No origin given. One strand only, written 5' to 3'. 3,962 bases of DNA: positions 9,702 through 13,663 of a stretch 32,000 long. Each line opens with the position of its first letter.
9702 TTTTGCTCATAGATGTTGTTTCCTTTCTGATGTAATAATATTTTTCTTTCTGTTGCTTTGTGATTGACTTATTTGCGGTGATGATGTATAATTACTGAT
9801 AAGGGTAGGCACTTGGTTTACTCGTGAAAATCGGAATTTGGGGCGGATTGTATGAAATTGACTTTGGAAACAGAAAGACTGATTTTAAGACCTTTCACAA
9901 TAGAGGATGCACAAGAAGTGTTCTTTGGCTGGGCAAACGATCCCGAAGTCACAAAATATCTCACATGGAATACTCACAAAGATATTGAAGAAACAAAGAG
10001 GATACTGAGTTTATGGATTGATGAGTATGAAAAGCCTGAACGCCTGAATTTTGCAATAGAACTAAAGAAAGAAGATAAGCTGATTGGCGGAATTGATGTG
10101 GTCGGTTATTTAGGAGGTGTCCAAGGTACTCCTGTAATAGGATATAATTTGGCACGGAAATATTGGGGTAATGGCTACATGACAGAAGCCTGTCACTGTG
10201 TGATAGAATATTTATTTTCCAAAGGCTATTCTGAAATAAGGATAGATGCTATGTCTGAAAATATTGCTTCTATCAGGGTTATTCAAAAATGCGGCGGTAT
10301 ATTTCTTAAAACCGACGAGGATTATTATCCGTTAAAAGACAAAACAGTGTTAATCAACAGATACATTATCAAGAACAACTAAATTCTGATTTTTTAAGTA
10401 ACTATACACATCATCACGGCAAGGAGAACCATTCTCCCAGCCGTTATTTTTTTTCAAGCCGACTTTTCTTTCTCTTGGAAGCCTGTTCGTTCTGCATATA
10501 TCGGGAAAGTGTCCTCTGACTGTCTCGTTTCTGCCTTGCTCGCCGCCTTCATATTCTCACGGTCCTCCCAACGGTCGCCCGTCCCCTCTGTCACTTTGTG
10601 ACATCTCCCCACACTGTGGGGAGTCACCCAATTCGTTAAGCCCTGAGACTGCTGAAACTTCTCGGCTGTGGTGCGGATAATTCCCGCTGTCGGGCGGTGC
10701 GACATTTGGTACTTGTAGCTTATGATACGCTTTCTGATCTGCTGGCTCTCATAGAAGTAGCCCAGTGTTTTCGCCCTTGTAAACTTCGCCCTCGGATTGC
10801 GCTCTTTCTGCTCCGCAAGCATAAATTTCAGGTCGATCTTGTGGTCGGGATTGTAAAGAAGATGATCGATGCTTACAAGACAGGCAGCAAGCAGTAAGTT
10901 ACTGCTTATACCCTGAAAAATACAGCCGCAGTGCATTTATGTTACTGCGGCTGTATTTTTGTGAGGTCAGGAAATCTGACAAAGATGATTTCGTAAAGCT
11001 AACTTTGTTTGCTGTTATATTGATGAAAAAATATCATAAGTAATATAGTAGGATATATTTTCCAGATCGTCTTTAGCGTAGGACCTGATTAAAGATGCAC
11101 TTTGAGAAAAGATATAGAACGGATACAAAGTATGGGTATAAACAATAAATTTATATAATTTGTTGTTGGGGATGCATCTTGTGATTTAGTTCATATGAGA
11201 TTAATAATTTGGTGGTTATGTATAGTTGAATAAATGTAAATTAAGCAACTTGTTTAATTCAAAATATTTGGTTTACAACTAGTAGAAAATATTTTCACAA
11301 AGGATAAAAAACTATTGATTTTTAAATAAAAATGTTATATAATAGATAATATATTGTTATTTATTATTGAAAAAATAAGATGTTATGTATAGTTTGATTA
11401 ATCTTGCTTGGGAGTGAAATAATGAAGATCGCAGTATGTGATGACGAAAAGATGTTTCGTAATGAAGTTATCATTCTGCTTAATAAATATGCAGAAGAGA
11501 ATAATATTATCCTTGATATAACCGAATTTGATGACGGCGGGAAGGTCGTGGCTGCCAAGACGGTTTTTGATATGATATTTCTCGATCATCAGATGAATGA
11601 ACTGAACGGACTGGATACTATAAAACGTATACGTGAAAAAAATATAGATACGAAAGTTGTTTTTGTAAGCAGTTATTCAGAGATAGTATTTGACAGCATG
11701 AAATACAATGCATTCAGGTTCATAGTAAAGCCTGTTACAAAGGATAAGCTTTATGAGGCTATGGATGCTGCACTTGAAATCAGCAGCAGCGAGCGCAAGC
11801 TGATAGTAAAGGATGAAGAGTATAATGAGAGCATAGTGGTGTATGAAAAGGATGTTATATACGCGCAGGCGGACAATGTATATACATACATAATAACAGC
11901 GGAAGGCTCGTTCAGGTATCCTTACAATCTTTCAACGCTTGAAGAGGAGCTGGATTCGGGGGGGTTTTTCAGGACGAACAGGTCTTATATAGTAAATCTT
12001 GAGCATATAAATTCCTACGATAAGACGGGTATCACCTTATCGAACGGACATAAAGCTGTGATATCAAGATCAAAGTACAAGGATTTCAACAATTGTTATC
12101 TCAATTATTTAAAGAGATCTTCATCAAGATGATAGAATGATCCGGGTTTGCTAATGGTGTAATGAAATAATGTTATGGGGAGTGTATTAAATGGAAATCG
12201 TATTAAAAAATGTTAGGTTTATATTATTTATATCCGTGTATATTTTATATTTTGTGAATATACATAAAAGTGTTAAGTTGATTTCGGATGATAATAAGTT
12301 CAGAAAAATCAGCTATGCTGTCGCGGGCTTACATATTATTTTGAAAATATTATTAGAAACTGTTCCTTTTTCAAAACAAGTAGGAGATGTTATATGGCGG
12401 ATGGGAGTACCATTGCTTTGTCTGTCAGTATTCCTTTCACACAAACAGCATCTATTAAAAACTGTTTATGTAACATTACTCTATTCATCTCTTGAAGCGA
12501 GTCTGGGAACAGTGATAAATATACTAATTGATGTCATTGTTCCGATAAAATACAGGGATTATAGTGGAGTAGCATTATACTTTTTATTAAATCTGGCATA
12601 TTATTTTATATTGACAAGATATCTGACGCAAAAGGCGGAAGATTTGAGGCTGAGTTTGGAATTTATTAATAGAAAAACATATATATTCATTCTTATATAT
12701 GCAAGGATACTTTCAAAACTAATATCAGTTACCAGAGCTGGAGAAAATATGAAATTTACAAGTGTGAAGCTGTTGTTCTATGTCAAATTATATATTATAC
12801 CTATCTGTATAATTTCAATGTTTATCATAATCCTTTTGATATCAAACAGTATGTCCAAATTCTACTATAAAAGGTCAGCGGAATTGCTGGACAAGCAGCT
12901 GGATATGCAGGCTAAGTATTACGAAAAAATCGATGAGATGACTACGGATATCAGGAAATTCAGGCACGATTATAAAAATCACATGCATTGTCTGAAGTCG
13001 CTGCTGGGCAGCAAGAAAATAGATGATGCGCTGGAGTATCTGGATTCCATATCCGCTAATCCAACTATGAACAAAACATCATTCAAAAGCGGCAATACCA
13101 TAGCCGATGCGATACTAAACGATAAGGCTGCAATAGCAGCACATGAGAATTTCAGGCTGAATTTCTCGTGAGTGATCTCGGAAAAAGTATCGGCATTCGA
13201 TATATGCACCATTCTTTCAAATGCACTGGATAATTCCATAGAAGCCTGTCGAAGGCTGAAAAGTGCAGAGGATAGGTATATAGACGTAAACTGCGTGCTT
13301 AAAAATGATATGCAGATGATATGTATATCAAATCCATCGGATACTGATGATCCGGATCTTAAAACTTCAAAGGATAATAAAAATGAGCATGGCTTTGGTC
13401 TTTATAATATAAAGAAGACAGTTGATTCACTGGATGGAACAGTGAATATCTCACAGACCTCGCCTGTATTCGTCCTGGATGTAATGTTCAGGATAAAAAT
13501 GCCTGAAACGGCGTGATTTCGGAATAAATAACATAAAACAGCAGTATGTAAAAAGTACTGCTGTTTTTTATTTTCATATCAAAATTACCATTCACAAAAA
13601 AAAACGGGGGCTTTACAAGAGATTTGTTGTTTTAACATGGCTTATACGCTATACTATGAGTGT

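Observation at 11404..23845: Complete-looking radical-SAM RiPP cluster with quorum-type regulation, not matching any family I recognise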

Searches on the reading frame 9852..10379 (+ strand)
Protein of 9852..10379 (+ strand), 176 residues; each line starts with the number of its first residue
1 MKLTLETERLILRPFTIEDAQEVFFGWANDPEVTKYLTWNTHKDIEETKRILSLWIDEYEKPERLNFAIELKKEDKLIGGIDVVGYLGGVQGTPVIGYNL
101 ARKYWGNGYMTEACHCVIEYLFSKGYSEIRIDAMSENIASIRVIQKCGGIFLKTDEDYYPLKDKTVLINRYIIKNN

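Call 64: search_protein_families(library=pfam, proteins=[window:9852-10379:+], max_evalue=0.001)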
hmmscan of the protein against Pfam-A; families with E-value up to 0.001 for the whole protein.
window:9852-10379:+ (176 aa): 2 families
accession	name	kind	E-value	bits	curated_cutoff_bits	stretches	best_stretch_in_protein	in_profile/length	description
PF13302.13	Acetyltransf_3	-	2.3e-31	109.8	25.4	1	9-148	1-136/138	Acetyltransferase (GNAT) domain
PF00583.31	Acetyltransf_1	-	5.1e-10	40.1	20.7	1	51-148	23-115/116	Acetyltransferase (GNAT) family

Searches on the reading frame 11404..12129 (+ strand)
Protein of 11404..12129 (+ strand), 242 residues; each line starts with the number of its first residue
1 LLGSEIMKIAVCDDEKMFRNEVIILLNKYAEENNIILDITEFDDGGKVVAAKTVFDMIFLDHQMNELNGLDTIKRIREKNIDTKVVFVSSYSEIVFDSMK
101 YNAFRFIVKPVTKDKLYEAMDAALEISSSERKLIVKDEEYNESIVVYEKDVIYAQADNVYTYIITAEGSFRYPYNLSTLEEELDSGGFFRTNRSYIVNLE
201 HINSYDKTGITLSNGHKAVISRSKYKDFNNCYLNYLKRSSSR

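Call 3: search_protein_families(library=ncbifam, proteins=[window:11404-12129:+], max_evalue=0.01)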
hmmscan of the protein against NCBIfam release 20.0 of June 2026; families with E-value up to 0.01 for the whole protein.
window:11404-12129:+ (242 aa): 58 families (the best 25 are shown)
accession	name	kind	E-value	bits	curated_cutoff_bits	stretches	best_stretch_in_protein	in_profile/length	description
NF008677.0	PRK11697.1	equivalog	6.3e-18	65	246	1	7-227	2-230/238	two-component system response regulator BtsR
NF010684.1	PRK14084.1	equivalog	1.9e-17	63.9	375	2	7-125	1-117/254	response regulator transcription factor LytR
NF007935.0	PRK10651.1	equivalog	4.7e-13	48.8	250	1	5-123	5-123/216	two-component system response regulator NarL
NF006900.1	PRK09390.1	equivalog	4.6e-10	39.4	255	1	7-132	5-128/203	response regulator FixJ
NF041946.1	LuxO_transreg_Vib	equivalog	2.6e-09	36.4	800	1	27-140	13-128/463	quorum-sensing sigma-54 dependent transcriptional regulator LuxO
NF011695.0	PRK15115.1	equivalog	2.9e-09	36.2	763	1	48-146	44-139/445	two-component system response regulator GlrR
NF008469.0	PRK11361.1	equivalog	3.8e-09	35.7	714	1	7-132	5-128/461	acetoacetate metabolism transcriptional regulator AtoC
NF001965.0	PRK00742.1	subfamily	1.1e-08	34.7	293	1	6-115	3-113/357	chemotaxis-specific protein-glutamate methyltransferase CheB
NF051850.1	RespRegRprY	equivalog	1.3e-08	34.6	370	1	5-126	3-122/234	response regulator transcription factor RprY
NF046049.1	quorum_RR_AgrA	equivalog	1.6e-08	34.4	400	1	7-207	1-215/238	quorum-sensing response regulator AgrA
NF052313.1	T9SS_RR_PorX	equivalog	2.6e-08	33.1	300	1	9-126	3-118/513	T9SS response regulator signal transducer PorX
NF052445.1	RespRegMctR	equivalog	3e-08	33.3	300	1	8-125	3-120/205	two-component system response regulator MctR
NF007689.0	PRK10365.1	equivalog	3.8e-08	32.6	760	1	51-126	46-123/441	sigma-54-dependent response regulator transcription factor ZraR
NF040749.1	tetrathio_RR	equivalog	7.5e-08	32.3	290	1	39-150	26-140/191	tetrathionate respiration response regulator TtrR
NF045991.1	RespRegCtrARhodob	equivalog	8.2e-08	32.2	350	1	7-127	1-119/224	response regulator transcription factor CtrA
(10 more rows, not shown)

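Call 5: search_protein_families(library=pfam, proteins=[window:11404-12129:+], max_evalue=0.01)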
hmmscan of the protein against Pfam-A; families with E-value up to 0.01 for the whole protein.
window:11404-12129:+ (242 aa): 2 families
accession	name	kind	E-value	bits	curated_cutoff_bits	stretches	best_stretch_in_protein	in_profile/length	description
PF04397.21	LytTR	-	3.4e-21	75.7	22.6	1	144-230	4-95/98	LytTr DNA-binding domain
PF00072.30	Response_reg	-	1.4e-16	61.1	30.2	1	9-120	1-110/111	Response regulator receiver domain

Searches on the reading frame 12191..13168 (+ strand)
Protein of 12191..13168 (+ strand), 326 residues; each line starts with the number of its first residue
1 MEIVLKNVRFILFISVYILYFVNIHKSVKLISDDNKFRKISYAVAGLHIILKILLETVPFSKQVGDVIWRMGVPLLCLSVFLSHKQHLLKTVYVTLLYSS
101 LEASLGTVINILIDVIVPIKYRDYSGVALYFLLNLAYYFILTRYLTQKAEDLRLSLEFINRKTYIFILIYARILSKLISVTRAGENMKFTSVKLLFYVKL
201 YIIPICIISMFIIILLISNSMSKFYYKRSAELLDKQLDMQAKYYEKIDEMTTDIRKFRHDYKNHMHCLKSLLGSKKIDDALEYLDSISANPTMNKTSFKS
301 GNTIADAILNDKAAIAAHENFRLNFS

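Call 3: search_protein_families(library=ncbifam, proteins=[window:12191-13168:+], max_evalue=0.01)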
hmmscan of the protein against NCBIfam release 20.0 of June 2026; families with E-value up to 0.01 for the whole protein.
window:12191-13168:+ (326 aa): 2 families
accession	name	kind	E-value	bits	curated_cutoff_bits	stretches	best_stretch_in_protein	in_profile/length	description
NF046015.1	HisKinAgrCStaph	equivalog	2.6e-06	26.9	500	1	38-283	17-252/414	quorum-sensing sensor histidine kinase AgrC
NF005034.0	PRK06446.1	subfamily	0.00055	18.8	369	1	241-303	227-291/436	hypothetical protein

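Call 5: search_protein_families(library=pfam, proteins=[window:12191-13168:+], max_evalue=0.01)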
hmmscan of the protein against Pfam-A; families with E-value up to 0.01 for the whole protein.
window:12191-13168:+ (326 aa): 1 family
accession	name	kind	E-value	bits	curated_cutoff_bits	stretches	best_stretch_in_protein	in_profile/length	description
PF14689.11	SPOB_a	-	1.8e-08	34.3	28.1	1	239-290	1-52/62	Sensor_kinase_SpoOB-type, alpha-helical domain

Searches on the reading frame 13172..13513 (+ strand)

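Call 3: search_protein_families(library=ncbifam, proteins=[window:13172-13513:+], max_evalue=0.01)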
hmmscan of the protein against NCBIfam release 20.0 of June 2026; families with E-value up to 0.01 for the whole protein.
window:13172-13513:+ (114 aa): 3 families
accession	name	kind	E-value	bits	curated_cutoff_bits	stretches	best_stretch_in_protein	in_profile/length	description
NF008298.1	PRK11086.1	subfamily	0.00012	20.6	520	1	9-111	422-524/529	DcuS/MalK family sensor histidine kinase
NF011627.0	PRK15053.1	equivalog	0.00064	18.4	656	1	7-107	429-537/552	sensor histidine kinase DpiB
NF046015.1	HisKinAgrCStaph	equivalog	0.0098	15.1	500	0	8-88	315-397/414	quorum-sensing sensor histidine kinase AgrC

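Call 5: search_protein_families(library=pfam, proteins=[window:13172-13513:+], max_evalue=0.01)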
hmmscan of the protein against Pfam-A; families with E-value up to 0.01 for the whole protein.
window:13172-13513:+ (114 aa): 2 families
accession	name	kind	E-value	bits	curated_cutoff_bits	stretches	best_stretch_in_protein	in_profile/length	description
PF14501.12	HATPase_c_5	-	4.2e-25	88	22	1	7-106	2-101/102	GHKL domain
PF02518.31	HATPase_c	-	4.5e-06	27.5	26.4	1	11-97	6-97/111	Histidine kinase-, DNA gyrase B-, and HSP90-like ATPase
